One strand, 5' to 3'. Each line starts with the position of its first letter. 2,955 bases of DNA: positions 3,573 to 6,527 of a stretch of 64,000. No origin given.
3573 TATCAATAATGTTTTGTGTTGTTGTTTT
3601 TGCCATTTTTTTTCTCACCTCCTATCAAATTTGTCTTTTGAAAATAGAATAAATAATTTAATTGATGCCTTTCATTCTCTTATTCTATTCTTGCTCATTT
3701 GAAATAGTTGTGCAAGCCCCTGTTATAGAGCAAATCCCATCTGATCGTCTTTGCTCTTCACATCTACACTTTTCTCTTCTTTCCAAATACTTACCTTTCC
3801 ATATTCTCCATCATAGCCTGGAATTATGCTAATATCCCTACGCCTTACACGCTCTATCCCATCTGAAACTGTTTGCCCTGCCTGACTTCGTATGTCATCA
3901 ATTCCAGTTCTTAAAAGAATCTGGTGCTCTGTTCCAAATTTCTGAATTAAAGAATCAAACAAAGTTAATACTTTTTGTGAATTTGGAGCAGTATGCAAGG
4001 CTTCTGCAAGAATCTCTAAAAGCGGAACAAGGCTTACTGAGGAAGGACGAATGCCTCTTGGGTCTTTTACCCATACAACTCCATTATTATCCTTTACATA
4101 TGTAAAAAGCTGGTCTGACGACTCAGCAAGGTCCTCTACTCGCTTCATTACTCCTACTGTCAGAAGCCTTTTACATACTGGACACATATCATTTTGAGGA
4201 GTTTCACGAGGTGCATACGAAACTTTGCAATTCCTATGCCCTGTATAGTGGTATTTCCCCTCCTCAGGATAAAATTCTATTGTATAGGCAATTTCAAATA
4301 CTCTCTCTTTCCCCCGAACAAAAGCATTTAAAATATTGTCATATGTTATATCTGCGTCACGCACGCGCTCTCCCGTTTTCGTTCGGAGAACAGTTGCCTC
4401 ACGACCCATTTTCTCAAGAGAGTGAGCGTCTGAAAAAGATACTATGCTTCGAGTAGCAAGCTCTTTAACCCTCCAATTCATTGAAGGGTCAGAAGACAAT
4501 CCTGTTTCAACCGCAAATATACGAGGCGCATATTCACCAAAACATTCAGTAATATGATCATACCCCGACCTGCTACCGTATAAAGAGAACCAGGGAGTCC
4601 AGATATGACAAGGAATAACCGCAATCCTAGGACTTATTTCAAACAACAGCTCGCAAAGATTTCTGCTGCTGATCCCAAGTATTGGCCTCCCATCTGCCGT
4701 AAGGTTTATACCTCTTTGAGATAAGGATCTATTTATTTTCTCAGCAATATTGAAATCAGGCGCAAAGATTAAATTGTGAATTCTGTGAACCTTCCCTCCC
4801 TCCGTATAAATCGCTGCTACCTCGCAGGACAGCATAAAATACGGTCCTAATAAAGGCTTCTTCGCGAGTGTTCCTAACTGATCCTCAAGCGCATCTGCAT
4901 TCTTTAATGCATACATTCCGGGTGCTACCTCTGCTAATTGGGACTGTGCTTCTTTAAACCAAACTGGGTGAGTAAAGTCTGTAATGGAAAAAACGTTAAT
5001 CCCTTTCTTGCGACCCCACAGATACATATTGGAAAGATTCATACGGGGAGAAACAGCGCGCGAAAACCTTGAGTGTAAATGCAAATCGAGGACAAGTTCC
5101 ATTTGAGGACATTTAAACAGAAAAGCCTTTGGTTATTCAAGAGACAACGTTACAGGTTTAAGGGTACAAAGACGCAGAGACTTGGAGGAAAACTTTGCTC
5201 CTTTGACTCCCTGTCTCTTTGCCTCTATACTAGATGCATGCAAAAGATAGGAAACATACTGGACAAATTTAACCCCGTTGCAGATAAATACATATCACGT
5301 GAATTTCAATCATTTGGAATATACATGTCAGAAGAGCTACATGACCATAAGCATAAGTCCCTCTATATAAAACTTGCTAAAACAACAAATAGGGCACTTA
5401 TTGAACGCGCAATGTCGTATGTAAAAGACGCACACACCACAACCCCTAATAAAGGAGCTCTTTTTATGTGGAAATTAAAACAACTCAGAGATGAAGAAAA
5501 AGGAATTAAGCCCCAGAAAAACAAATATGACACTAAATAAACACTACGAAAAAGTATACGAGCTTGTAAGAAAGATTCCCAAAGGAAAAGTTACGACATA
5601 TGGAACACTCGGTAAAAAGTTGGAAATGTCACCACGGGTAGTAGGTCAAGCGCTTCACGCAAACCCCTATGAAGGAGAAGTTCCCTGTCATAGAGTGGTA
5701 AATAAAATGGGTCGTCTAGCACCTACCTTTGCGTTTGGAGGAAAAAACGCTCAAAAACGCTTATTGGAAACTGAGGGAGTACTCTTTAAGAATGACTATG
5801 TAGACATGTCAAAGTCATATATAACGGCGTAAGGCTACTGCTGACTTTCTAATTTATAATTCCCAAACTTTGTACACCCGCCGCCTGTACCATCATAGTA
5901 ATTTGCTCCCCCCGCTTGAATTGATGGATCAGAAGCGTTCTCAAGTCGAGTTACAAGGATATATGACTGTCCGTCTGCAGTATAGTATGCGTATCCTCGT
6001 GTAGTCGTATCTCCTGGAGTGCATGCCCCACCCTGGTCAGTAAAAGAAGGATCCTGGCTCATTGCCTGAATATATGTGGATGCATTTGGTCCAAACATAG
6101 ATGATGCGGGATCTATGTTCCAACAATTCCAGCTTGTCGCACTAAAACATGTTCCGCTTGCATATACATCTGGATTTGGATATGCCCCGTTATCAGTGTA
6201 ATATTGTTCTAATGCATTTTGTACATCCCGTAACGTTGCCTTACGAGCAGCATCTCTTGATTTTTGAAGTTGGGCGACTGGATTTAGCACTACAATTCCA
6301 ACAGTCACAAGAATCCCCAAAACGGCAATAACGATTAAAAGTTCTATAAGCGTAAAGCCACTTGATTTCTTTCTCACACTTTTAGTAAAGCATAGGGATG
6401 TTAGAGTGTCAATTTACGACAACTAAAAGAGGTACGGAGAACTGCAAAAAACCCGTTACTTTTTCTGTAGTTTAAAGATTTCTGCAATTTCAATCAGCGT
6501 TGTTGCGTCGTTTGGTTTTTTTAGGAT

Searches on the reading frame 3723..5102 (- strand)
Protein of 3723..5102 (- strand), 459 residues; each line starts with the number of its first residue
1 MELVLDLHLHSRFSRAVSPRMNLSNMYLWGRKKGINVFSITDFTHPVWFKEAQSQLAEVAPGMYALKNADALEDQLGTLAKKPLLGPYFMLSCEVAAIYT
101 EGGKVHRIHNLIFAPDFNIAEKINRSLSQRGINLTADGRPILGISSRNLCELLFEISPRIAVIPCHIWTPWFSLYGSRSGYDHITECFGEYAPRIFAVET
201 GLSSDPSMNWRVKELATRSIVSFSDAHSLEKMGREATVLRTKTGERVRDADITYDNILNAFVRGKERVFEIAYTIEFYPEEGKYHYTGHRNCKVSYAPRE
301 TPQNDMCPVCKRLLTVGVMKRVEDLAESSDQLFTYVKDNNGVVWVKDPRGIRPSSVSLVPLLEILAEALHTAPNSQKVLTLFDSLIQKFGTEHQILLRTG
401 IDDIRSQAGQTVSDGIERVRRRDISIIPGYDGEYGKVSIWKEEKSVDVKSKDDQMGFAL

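Call 3: search_protein_families(library=pfam, proteins=[window:3723-5102:-], max_evalue=0.01)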
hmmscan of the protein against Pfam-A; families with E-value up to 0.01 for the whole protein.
window:3723-5102:- (459 aa): 0 families

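Call 4: search_protein_families(library=ncbifam, proteins=[window:3723-5102:-], max_evalue=0.01)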
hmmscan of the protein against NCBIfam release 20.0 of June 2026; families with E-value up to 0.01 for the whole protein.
window:3723-5102:- (459 aa): 1 family
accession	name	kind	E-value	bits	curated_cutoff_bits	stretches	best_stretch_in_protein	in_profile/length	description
TIGR00375.1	TIGR00375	hypoth_equivalog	6.5e-40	137.7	326.6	1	104-437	76-374/374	TIGR00375 family protein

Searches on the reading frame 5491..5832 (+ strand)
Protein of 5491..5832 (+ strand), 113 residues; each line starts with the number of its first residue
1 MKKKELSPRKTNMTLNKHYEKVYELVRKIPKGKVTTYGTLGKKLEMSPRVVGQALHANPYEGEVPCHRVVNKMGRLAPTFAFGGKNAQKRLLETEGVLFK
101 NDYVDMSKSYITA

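Call 3: search_protein_families(library=pfam, proteins=[window:5491-5832:+], max_evalue=0.01)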
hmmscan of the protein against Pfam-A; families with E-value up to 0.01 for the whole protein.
window:5491-5832:+ (113 aa): 1 family
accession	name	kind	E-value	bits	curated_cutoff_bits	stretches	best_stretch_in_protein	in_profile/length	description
PF01035.26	DNA_binding_1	-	2.8e-25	88.4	27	1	19-97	3-81/81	6-O-methylguanine DNA methyltransferase, DNA binding domain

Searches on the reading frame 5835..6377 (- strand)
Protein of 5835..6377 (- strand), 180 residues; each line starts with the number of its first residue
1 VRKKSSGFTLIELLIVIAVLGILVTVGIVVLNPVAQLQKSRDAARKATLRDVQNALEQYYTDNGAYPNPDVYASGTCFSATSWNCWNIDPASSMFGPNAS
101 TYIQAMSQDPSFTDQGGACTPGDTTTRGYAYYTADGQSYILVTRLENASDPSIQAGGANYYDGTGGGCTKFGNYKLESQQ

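Call 3: search_protein_families(library=pfam, proteins=[window:5835-6377:-], max_evalue=0.01)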
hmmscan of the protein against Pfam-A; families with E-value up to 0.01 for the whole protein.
window:5835-6377:- (180 aa): 3 families
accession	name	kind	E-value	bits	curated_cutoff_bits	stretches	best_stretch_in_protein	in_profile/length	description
PF07963.17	N_methyl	-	6.9e-09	35.4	21.2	1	2-26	1-25/27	Prokaryotic N-terminal methylation motif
PF16732.10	ComP_DUS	-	7.1e-05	24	27.3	1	36-81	6-51/87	Type IV minor pilin ComP, DNA uptake sequence receptor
PF08334.16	T2SSG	-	0.0025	18.3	21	1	35-68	4-37/108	Type II secretion system (T2SS), protein G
